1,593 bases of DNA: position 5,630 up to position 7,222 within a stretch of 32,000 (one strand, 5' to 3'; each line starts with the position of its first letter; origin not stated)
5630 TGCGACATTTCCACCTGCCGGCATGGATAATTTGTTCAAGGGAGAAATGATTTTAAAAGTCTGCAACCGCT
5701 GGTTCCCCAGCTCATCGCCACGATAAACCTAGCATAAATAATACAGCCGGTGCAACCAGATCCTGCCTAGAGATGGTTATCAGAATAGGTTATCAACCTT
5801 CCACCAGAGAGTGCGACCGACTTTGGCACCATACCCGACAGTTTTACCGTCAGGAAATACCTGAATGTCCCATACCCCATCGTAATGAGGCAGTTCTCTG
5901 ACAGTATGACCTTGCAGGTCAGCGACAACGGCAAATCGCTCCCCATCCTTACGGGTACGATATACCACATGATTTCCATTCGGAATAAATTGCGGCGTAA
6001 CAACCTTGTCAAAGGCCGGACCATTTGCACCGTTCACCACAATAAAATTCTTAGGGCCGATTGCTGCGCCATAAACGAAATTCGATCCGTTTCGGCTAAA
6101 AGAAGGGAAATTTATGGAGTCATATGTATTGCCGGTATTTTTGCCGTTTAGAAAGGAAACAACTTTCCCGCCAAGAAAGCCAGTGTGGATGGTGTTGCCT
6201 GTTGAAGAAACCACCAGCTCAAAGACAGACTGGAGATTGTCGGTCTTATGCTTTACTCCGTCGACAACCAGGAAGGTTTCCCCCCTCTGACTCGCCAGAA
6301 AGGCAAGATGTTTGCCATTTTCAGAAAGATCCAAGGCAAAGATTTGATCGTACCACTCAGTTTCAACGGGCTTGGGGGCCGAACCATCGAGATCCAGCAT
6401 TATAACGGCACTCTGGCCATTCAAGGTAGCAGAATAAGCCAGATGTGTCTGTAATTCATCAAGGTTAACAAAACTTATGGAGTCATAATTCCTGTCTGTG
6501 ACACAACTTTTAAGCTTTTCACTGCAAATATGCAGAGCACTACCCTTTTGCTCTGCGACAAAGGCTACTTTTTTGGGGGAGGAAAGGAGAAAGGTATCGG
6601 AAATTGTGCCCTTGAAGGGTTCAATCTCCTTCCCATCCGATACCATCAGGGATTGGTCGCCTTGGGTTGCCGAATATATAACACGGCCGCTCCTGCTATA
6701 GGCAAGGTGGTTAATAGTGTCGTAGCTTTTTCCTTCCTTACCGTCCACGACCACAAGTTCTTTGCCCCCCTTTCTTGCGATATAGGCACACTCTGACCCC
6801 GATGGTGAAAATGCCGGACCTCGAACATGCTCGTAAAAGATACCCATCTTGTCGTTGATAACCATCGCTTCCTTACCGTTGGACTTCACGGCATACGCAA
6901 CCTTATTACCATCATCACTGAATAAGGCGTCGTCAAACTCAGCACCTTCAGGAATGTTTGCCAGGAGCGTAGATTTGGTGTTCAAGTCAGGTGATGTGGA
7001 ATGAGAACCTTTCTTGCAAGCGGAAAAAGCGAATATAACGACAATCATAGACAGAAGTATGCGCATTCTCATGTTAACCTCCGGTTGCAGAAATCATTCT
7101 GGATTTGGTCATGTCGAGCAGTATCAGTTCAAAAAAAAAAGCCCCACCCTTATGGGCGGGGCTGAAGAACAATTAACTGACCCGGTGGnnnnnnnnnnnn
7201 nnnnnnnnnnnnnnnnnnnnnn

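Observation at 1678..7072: Dedicated ResB plus CcsA pair, beta-propeller lipoprotein, secreted protein and B12-radical SAM enzyme directly downstream of the giant cytochrome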

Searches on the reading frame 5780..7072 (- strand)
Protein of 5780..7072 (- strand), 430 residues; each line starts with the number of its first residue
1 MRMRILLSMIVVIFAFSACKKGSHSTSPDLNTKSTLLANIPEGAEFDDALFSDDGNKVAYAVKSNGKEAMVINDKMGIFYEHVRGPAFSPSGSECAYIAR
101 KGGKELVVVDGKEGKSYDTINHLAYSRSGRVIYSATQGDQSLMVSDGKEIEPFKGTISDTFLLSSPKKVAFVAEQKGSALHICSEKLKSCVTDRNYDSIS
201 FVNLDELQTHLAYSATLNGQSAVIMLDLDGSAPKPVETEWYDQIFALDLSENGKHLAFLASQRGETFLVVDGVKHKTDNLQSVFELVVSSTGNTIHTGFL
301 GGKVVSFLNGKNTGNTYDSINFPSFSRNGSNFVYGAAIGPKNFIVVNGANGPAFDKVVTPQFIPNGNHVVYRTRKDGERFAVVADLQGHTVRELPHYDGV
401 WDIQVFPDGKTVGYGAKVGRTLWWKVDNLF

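Call 4: search_protein_families(library=pfam, proteins=[window:5780-7072:-], max_evalue=0.01)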
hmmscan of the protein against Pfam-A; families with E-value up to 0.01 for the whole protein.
window:5780-7072:- (430 aa): 1 family
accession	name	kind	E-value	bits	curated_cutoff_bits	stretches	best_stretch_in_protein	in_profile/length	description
PF00400.38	WD40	-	0.0031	18.5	27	0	118-144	12-37/39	WD domain, G-beta repeat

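Call 5: search_protein_families(library=ncbifam, proteins=[window:5780-7072:-], max_evalue=0.01)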
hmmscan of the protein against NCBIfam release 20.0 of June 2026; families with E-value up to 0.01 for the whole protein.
window:5780-7072:- (430 aa): 3 families
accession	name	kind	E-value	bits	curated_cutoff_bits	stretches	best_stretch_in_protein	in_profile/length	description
NF045725.1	TmcD_fam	equivalog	6.4e-21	74.7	440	3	239-384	262-410/412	electron transfer complex subunit TmcD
TIGR02800.1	propeller_TolB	equivalog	5.2e-08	32.2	343.15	0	357-399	237-279/418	Tol-Pal system beta propeller repeat protein TolB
NF033523.0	lasso_peptidase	equivalog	5.5e-07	28.7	400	0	355-419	88-153/638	Atxe2 family lasso peptide isopeptidase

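Call 64: search_solved_structures(query=window:5780-7072:-, max_evalue=1)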
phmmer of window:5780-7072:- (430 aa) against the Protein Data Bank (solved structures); distinct sequences matched with E-value up to 1: 14.
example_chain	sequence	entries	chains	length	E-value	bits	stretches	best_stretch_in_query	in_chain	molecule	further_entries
4r40_A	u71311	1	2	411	5.6e-07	32.1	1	50-115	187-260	Protein TolB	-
4pwz_A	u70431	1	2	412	5.7e-07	32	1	50-115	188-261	Protein TolB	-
1crz_A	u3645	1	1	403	3.1e-06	29.6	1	50-115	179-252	TOLB PROTEIN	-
2w8b_B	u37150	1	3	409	3.3e-06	29.5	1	50-115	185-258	PROTEIN TOLB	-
2hqs_A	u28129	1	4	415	3.4e-06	29.5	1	50-115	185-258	Protein tolB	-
4jml_A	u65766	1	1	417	3.7e-06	29.4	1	51-115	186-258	Protein TolB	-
7nst_E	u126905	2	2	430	4.3e-06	29.2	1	50-115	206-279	Tol-Pal system protein TolB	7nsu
3iax_A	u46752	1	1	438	4.3e-06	29.2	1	50-115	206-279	Protein tolB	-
1c5k_A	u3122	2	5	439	4.3e-06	29.1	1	50-115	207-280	PROTEIN (TOLB PROTEIN) | PROTEIN TOLB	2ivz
2w8b_A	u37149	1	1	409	4.9e-06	29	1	50-115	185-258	PROTEIN TOLB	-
6pnv_A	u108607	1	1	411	4.9e-05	25.7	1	50-115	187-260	Tol-Pal system protein TolB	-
7mx5_A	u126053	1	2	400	0.066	15.4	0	328-396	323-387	Tol-Pal system protein TolB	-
5yzv_A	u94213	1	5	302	0.43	12.7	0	359-426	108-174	Probable serine/threonine-protein kinase PkwA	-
4wjv_A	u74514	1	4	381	0.71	12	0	119-164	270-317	Ribosome assembly protein 4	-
